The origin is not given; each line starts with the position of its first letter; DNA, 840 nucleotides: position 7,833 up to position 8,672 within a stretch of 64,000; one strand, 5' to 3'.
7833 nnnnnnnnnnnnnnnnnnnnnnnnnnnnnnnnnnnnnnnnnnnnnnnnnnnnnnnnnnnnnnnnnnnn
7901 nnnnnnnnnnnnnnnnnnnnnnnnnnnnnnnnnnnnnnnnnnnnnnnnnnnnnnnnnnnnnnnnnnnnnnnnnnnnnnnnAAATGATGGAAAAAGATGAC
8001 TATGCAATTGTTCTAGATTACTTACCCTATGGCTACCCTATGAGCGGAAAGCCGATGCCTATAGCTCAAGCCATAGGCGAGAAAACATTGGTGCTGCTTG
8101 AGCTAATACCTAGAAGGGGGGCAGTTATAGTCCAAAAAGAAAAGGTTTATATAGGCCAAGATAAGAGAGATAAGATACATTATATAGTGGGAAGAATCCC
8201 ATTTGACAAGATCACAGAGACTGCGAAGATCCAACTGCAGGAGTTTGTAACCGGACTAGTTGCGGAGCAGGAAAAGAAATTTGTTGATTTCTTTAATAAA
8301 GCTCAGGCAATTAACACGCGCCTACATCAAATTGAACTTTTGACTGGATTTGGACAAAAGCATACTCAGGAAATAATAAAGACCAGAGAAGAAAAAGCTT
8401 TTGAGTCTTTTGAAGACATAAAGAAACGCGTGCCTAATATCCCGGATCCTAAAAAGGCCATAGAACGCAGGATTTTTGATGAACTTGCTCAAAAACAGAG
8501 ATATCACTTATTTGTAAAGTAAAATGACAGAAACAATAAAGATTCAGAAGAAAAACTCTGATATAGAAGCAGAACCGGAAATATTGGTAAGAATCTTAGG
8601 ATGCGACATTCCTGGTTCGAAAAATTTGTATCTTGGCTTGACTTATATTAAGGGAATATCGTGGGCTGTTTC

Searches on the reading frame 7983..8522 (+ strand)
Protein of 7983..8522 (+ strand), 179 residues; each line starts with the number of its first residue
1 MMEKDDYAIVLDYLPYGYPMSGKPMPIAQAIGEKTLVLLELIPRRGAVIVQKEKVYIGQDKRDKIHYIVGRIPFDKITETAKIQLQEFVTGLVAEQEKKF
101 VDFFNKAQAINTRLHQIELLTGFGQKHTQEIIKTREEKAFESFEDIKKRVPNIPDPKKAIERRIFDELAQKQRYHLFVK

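Call 30: search_protein_families(library=pfam, proteins=[window:7983-8522:+], max_evalue=0.001)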
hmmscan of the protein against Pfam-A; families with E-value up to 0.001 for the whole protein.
window:7983-8522:+ (179 aa): 2 families
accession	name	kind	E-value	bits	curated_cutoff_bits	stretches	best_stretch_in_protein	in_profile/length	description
PF04919.18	DUF655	-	2.1e-57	194.4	22.2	1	5-179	2-181/181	Protein of unknown function (DUF655)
PF14579.12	HHH_6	-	0.00019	22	25.6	1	120-160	30-71/90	Helix-hairpin-helix motif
